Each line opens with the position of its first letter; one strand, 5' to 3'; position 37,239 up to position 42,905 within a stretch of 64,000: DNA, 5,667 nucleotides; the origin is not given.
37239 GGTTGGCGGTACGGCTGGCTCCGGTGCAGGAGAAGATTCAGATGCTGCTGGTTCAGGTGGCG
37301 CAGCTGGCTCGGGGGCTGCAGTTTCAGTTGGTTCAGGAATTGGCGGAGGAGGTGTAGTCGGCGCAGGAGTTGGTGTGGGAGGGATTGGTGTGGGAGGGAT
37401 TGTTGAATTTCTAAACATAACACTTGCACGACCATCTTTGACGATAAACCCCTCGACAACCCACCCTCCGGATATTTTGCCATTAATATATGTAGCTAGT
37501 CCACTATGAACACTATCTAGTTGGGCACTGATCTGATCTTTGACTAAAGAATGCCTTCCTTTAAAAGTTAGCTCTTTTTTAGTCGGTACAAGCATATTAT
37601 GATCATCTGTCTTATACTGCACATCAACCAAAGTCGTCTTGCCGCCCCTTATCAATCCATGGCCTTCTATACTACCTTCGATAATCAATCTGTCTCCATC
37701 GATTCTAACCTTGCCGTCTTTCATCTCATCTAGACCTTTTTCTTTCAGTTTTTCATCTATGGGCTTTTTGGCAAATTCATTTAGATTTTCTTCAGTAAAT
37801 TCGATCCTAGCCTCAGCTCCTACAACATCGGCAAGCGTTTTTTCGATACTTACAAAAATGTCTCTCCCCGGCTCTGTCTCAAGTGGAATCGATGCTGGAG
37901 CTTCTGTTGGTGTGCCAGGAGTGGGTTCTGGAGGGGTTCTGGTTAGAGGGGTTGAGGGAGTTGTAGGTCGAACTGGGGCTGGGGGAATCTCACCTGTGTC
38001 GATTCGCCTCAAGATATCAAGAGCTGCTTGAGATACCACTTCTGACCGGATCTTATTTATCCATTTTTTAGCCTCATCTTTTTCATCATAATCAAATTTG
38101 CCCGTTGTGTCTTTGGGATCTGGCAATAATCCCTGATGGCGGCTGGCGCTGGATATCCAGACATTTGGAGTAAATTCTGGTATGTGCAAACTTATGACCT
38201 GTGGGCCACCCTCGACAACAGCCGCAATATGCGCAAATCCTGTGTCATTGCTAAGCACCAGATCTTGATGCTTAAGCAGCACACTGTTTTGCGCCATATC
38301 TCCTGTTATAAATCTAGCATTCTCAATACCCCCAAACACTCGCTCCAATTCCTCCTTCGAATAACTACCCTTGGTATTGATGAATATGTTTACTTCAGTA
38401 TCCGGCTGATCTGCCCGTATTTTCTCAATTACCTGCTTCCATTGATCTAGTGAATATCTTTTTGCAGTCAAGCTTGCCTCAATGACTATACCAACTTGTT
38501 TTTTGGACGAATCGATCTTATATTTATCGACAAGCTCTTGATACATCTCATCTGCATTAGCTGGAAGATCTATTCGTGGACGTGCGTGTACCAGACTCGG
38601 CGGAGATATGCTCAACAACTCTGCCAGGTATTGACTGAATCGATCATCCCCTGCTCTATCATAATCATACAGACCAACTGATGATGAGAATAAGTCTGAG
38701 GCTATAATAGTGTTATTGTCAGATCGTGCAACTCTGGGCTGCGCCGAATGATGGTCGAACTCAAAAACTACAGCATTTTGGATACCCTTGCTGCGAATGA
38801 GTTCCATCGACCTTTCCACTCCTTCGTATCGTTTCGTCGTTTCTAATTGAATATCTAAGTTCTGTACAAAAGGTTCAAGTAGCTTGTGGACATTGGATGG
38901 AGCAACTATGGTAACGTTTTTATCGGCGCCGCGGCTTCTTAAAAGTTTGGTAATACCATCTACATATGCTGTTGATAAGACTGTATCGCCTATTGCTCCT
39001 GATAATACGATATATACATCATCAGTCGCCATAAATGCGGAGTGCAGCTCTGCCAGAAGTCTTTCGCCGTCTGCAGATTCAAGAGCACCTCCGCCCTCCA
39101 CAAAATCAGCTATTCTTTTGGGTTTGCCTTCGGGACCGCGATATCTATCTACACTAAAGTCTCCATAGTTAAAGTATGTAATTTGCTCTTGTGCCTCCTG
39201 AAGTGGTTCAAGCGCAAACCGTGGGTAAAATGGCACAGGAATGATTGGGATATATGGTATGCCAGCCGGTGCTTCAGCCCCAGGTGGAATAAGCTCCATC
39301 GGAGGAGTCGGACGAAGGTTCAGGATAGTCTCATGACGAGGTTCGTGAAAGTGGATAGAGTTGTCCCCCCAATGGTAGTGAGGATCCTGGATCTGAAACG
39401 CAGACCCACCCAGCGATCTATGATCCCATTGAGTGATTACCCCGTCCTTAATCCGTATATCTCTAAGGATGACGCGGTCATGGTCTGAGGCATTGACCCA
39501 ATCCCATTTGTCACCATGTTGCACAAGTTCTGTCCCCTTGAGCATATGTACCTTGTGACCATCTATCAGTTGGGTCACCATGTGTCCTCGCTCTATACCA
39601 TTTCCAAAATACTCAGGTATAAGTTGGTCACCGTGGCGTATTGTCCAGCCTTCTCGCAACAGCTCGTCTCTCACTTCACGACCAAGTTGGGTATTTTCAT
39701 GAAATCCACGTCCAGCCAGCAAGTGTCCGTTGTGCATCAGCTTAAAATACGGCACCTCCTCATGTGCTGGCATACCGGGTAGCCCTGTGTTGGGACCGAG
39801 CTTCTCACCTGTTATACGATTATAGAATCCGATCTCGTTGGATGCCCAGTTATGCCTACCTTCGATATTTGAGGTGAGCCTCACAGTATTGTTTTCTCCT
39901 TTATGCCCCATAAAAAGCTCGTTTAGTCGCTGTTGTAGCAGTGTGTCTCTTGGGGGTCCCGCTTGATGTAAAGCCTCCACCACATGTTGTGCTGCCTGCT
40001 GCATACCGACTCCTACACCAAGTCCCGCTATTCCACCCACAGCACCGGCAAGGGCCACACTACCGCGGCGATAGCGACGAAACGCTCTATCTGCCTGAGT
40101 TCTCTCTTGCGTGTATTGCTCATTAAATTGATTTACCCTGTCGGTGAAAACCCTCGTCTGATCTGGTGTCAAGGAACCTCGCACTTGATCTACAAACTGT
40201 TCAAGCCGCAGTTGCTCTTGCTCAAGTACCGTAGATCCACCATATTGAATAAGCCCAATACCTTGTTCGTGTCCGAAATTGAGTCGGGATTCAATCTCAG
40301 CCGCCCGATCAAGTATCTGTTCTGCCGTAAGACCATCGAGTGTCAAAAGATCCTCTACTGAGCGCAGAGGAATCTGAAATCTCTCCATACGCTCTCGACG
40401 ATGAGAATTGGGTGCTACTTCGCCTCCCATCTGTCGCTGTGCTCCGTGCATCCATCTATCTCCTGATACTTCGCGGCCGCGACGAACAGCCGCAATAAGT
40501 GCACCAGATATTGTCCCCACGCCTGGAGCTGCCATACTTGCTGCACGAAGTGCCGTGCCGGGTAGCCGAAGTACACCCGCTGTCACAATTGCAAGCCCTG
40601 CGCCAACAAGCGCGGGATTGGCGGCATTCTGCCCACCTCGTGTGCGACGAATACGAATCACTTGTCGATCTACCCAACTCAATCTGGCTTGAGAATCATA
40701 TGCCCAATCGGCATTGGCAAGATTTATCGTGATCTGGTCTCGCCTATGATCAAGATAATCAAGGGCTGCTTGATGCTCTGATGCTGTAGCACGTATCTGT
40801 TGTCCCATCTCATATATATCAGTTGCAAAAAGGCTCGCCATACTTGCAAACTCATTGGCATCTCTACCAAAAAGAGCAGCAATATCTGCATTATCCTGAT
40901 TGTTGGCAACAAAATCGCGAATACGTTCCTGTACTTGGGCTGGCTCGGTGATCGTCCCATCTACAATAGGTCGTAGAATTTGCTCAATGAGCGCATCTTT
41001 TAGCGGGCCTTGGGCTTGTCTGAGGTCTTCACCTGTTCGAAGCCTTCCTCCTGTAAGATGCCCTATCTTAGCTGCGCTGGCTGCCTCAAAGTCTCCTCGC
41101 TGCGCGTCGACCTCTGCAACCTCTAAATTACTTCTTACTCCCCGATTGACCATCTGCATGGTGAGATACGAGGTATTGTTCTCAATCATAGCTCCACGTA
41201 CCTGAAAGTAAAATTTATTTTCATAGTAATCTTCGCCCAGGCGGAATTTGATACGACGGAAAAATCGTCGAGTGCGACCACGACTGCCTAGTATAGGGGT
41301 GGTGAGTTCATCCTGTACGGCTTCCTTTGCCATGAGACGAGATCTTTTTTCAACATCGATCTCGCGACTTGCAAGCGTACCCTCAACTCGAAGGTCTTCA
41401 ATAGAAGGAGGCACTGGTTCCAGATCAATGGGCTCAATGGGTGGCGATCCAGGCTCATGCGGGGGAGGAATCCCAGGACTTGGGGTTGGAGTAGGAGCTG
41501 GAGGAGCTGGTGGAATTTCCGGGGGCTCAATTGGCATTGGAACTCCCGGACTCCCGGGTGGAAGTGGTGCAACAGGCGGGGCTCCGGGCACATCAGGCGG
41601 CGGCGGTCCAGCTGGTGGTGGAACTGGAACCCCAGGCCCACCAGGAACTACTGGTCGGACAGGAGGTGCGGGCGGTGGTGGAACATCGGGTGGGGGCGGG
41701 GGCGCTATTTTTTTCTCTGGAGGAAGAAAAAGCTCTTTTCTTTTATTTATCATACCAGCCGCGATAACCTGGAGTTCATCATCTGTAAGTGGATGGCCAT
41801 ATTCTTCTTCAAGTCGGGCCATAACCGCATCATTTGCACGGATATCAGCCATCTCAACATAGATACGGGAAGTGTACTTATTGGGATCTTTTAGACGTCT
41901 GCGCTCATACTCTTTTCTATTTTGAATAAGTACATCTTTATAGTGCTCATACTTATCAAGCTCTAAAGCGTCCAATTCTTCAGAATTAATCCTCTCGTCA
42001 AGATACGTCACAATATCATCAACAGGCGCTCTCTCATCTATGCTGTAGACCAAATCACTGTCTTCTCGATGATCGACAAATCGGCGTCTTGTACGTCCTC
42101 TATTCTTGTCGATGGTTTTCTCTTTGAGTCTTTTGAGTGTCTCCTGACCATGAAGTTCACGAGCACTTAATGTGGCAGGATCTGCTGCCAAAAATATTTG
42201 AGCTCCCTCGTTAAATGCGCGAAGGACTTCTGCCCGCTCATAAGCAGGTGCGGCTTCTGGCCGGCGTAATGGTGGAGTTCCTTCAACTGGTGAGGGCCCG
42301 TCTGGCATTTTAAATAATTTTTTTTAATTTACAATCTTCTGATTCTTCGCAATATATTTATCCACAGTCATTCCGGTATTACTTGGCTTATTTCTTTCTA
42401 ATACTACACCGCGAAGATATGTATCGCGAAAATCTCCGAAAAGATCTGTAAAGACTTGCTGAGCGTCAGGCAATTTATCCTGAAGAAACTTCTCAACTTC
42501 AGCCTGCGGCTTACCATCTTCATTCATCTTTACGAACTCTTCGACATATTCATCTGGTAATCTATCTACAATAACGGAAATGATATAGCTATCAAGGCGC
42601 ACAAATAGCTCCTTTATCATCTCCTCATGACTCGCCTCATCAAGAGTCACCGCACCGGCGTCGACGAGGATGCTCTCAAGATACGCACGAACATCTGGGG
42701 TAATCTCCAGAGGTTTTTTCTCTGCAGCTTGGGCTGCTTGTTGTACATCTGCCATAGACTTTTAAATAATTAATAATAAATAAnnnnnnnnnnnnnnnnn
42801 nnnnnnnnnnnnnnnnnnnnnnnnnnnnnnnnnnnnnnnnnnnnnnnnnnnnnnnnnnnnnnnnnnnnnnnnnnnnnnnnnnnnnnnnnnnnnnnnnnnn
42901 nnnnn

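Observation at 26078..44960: Convergent two-operon accessory locus around a GT9/PP2C giant protein: candidate undescribed nucleotide-heptose glycosylation plus phospho-signalling system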

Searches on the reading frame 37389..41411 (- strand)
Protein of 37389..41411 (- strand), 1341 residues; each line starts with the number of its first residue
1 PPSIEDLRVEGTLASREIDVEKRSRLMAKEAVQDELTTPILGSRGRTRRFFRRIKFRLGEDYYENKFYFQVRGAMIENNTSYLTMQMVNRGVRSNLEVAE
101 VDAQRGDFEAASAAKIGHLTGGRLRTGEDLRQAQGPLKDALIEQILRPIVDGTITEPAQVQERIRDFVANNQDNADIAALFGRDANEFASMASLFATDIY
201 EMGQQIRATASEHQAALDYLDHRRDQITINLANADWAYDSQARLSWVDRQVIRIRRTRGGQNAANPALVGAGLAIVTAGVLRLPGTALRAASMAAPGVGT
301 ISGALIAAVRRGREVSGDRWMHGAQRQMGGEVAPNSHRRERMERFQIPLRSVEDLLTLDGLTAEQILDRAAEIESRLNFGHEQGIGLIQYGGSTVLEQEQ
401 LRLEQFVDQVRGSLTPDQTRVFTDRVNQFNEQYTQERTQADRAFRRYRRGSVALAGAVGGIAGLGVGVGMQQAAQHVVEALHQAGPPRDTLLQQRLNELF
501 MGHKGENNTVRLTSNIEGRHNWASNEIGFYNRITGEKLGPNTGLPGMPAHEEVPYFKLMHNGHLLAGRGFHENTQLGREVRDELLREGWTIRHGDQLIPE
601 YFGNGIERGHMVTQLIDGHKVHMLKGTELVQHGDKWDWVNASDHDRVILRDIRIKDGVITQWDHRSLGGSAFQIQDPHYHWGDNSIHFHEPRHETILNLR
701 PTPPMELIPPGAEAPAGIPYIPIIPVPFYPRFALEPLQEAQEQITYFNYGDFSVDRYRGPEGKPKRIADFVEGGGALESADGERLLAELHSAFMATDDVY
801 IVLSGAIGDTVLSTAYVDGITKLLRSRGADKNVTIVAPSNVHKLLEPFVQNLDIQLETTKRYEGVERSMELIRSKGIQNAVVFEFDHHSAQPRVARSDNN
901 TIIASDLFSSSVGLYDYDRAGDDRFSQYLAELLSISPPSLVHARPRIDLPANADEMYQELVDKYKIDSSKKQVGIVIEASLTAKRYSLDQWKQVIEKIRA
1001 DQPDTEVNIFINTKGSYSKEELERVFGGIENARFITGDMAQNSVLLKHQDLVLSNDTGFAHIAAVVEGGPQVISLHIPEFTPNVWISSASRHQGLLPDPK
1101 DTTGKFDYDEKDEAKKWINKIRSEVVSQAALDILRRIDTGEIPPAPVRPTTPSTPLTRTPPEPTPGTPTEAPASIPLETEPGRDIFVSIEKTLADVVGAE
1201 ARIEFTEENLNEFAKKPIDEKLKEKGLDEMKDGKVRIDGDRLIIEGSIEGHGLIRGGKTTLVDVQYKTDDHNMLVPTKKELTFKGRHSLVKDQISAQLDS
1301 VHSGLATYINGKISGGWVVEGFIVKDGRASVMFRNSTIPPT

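Call 41: find_homologous_proteins(query=window:37989-41411:-, max_evalue=0.001)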
Query window:37989-41411:-: 8000 candidates shared short words with the query, none scored E <= 0.001.
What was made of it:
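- Tried and rejected: A word-index search with giant aa 300-1440 returned nothing, not even the query itself (call 41).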

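Call 54: search_solved_structures(query=window:37389-41411:-, max_evalue=10)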
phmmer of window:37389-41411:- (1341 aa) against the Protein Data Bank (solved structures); distinct sequences matched with E-value up to 10: 8.
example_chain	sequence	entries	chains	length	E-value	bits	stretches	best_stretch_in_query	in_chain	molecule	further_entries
4jdn_A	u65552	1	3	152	1.3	9.7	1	1011-1097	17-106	Virulence plasmid protein pGP3-D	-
2c6f_A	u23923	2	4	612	1.8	9.2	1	579-644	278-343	ANGIOTENSIN-CONVERTING ENZYME, SOMATIC ISOFORM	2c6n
4bzs_A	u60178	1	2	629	1.9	9.2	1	579-644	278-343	ANGIOTENSIN-CONVERTING ENZYME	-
9qau_A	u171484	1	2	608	1.9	9.1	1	579-644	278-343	Angiotensin-converting enzyme, soluble form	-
7q3y_A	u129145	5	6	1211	1.9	9.1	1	579-644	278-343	Angiotensin-converting enzyme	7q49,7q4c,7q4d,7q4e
9clx_A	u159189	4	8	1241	2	9.1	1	579-644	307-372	Angiotensin-converting enzyme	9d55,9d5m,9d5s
9qar_A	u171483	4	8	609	2.4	8.8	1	579-644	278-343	Angiotensin-converting enzyme, soluble form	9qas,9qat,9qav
2xyd_A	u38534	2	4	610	2.5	8.8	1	579-644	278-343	ANGIOTENSIN-CONVERTING ENZYME | ANGIOTENSIN-CONVERTING ENZYME N-DOMAIN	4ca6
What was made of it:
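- On Bacterial autotransporter heptosyltransferase (BAHT): No PDB sequence hit at E<=10 for aa 300-1640 (call 54).
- Closest known: Bacterial autotransporter heptosyltransferases. Different: No sequence match to TibC or any solved GT9 structure at E<=10 (call 54).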

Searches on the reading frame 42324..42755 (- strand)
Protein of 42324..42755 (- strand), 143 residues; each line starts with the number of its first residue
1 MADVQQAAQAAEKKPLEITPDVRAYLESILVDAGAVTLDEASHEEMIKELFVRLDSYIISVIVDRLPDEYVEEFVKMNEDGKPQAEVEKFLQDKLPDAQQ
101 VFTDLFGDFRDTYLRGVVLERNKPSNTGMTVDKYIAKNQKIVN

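Call 3: search_protein_families(library=pfam, proteins=[window:42324-42755:-], max_evalue=0.01)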
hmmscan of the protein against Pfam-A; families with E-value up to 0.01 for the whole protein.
window:42324-42755:- (143 aa): 1 family
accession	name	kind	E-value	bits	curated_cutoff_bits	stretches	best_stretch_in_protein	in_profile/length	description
PF18908.5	DUF5663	-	0.00016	22.6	23.7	1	29-110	1-81/84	Protein of unknown function (DUF5663)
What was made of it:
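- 42324..42755 (-): 143-aa DUF5663-like protein, always directly upstream of the GT9 protein. PF18908 1.6e-4, 22.6 bits against cut-off 23.7 (call 3).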

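Call 9: search_protein_families(library=ncbifam, proteins=[window:42324-42755:-], max_evalue=0.1)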
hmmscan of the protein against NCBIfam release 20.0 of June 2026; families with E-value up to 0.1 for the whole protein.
window:42324-42755:- (143 aa): 0 families

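Call 80: search_protein_families(library=padloc, proteins=[window:42324-42755:-], max_evalue=0.01)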
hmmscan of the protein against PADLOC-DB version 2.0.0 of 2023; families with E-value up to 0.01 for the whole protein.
window:42324-42755:- (143 aa): 0 families
